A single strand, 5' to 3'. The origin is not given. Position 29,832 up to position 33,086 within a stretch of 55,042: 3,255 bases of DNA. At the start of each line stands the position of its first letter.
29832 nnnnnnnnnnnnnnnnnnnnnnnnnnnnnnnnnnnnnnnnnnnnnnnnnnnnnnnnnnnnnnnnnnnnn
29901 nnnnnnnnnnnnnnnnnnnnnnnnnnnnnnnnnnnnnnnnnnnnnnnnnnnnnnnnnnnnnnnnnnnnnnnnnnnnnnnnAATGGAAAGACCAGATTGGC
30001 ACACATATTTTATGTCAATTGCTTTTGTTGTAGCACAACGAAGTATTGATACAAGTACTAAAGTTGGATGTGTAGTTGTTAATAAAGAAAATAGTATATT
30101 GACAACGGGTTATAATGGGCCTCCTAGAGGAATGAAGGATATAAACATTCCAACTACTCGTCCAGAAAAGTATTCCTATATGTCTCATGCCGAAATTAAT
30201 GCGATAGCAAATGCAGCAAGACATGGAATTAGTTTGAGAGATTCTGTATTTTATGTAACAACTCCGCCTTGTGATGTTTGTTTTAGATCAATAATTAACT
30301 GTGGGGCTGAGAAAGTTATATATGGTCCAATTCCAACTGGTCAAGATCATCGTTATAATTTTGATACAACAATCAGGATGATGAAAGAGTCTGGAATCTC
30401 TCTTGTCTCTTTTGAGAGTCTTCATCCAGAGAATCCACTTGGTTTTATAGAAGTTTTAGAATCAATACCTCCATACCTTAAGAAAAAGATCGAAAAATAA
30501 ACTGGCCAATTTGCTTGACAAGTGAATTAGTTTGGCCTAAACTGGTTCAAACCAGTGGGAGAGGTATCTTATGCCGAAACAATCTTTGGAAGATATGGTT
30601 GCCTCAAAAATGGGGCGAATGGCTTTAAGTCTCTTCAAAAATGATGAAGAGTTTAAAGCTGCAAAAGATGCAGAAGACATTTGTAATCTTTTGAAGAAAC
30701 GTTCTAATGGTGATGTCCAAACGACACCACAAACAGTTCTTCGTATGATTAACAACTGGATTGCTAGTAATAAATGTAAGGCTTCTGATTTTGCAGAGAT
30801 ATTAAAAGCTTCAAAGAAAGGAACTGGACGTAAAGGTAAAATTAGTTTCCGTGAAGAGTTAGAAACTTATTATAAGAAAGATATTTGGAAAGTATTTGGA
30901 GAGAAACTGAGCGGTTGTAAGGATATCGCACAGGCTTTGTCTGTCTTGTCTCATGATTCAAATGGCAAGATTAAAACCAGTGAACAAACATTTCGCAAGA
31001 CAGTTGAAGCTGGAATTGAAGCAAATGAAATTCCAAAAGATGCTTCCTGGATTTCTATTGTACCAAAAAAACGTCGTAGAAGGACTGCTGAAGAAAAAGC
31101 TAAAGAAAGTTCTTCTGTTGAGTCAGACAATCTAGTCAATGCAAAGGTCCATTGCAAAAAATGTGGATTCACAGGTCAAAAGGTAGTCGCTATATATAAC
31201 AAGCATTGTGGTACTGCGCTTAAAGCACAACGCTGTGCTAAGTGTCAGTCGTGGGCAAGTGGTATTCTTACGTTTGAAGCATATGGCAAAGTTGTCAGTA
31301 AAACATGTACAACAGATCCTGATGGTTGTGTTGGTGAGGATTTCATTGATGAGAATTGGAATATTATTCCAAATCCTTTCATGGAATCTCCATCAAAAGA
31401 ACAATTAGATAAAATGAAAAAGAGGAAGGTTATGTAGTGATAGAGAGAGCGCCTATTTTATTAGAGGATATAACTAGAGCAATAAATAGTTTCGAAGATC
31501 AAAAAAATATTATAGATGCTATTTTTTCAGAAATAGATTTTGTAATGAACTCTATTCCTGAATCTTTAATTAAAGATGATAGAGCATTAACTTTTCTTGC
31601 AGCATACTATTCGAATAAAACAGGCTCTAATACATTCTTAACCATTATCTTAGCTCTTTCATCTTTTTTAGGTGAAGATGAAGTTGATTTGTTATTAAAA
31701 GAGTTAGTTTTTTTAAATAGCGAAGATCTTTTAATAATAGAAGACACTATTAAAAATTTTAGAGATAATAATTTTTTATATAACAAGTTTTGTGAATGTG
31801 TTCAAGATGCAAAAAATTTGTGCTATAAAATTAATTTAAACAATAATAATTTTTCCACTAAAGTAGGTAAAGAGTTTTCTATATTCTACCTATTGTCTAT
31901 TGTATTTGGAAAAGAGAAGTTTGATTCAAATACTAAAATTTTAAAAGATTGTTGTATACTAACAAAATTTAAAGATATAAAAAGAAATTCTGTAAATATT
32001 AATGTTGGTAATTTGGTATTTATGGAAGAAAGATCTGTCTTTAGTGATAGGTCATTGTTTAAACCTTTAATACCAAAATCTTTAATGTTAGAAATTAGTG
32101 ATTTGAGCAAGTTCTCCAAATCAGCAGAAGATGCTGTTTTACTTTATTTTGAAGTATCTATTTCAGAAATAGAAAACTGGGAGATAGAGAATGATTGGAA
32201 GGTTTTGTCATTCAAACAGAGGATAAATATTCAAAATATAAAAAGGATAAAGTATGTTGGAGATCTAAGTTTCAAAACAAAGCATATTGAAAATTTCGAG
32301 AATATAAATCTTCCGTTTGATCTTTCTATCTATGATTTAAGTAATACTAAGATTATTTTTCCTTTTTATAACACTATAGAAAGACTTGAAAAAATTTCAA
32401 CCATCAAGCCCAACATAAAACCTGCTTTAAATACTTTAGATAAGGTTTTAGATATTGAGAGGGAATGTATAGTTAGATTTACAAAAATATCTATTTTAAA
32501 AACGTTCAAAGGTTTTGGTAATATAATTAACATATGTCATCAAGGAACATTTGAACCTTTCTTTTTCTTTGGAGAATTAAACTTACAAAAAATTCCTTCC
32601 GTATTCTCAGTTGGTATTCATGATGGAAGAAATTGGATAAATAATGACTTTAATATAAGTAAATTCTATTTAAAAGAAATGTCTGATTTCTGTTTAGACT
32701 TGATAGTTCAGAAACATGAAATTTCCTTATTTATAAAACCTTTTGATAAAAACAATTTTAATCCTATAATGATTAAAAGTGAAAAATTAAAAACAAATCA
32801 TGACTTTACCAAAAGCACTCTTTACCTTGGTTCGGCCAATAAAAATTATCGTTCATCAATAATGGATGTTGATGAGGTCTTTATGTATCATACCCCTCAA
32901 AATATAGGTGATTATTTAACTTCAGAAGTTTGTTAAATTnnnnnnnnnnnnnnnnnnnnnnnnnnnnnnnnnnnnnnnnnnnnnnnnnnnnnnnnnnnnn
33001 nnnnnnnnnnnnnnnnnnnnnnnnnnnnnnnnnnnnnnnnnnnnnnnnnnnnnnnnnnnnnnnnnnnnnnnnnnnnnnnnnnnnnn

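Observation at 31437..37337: Very AT-rich five-gene operon: mini-RtcB, P-loop kinase, CCA/polyA-type nucleotidyltransferase and methyltransferase linked by a shared LamG-like module (candidate novel RNA-modification/repair system)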

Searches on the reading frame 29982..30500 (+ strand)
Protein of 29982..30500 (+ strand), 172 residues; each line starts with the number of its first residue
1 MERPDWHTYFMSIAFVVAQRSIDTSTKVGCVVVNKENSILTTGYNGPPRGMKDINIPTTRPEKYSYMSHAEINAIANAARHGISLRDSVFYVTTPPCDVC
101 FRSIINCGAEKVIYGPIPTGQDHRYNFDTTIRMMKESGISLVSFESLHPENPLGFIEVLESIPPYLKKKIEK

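Call 3: search_protein_families(library=pfam, proteins=[window:29982-30500:+], max_evalue=1)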
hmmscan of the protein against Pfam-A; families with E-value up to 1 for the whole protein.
window:29982-30500:+ (172 aa): 4 families
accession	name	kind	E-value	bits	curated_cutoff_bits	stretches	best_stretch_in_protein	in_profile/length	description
PF00383.29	dCMP_cyt_deam_1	-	1e-24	86.8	25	1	5-115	2-101/102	Cytidine and deoxycytidylate deaminase zinc-binding region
PF14437.12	MafB19-deam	-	2.1e-18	67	27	1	5-115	2-100/142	MafB19-like deaminase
PF18750.7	SNAD4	-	0.1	13.1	27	1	65-107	29-74/130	Secreted Novel AID/APOBEC-like Deaminase 4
PF14439.12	Bd3614-deam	-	0.17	12.3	38.5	1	67-113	34-87/113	Bd3614-like deaminase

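Call 4: search_protein_families(library=phrogs, proteins=[window:29982-30500:+], max_evalue=0.1)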
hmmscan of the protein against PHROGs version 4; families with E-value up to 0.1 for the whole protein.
window:29982-30500:+ (172 aa): 7 families
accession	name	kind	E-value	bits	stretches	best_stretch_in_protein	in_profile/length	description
phrog_174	-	DNA, RNA and nucleotide metabolism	1.7e-43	150.7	1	1-147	111-250/384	dCMP deaminase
phrog_2369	-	DNA, RNA and nucleotide metabolism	3e-20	74.1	1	3-116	2-125/195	dCMP deaminase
phrog_9198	-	unknown function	4.6e-14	53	2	63-150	381-470/531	-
phrog_20648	-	DNA, RNA and nucleotide metabolism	8.4e-08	32.8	1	12-143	12-139/311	dCMP deaminase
phrog_8118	-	unknown function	3.4e-06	27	1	68-127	478-540/577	-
phrog_18355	-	DNA, RNA and nucleotide metabolism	0.00011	23.2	1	69-114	4-47/52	deoxycytidinylate deaminase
phrog_20806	-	DNA, RNA and nucleotide metabolism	0.0052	18.1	1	68-129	17-75/97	deoxycytidinylate deaminase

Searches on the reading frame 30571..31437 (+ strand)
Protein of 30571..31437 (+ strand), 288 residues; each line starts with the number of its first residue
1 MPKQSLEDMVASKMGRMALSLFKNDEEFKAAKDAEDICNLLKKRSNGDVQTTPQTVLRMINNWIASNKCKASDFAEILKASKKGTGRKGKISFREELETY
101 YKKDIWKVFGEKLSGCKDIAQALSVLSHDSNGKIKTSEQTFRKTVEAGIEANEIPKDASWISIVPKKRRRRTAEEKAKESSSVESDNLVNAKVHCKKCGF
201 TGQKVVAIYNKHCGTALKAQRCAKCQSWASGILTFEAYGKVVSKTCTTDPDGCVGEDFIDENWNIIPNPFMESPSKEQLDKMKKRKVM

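Call 3: search_protein_families(library=pfam, proteins=[window:30571-31437:+], max_evalue=1)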
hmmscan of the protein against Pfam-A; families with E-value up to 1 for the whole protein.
window:30571-31437:+ (288 aa): 2 families
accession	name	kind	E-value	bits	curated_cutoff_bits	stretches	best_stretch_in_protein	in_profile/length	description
PF23255.1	DUF7070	-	0.1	12.8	27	1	196-212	15-31/49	Domain of unknown function (DUF7070)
PF12773.13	DZR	-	0.13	12.8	27.3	1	195-227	1-32/45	Double zinc ribbon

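Call 4: search_protein_families(library=phrogs, proteins=[window:30571-31437:+], max_evalue=0.1)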
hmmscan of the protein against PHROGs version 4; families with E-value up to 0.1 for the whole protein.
window:30571-31437:+ (288 aa): 1 family
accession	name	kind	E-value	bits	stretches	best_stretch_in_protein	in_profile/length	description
phrog_25323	-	unknown function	0.065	14.2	0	155-211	48-101/159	-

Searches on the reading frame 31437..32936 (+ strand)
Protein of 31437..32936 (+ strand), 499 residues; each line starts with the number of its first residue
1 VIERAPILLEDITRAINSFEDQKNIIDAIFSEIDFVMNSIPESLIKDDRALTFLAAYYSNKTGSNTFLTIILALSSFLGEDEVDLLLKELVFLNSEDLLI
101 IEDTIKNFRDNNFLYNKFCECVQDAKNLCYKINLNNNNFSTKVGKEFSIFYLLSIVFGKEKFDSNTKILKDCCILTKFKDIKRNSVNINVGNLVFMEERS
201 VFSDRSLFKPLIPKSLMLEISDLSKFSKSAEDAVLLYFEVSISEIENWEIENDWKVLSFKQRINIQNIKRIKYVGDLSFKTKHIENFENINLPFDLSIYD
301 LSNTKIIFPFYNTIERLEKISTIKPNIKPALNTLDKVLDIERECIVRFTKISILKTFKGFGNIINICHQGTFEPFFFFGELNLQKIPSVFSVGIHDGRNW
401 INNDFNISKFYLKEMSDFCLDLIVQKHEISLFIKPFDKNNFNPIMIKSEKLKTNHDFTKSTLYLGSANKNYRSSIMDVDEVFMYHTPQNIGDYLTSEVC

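Call 3: search_protein_families(library=pfam, proteins=[window:31437-32936:+], max_evalue=1)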
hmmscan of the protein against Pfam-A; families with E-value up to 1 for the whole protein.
window:31437-32936:+ (499 aa): 1 family
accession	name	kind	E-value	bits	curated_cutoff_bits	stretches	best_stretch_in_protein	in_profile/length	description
PF10372.14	CdaS_N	-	0.18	12.4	27.2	1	170-183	35-48/69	Diadenylate cyclase CdaS, N-terminal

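Call 4: search_protein_families(library=phrogs, proteins=[window:31437-32936:+], max_evalue=0.1)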
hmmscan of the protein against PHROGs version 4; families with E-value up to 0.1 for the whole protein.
window:31437-32936:+ (499 aa): 0 families

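Call 21: search_protein_families(library=ncbifam, proteins=[window:31437-32936:+], max_evalue=1)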
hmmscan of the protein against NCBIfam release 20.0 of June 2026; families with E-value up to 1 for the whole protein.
window:31437-32936:+ (499 aa): 0 families

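Call 55: search_solved_structures(query=window:31437-32936:+, max_evalue=10, show_alignments=0)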
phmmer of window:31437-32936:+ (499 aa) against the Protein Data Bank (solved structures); distinct sequences matched with E-value up to 10: 0.

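Call 68: search_dna_similar(query=window:31437-32936:+, collection=phages, mode=protein, max_rows=15, max_evalue=0.01)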
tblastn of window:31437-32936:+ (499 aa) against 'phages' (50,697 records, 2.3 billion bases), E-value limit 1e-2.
No match.

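Call 104: search_protein_families(library=padloc, proteins=[window:31437-32936:+], max_evalue=0.01)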
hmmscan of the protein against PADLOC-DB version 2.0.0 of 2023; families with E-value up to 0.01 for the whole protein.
window:31437-32936:+ (499 aa): 0 families
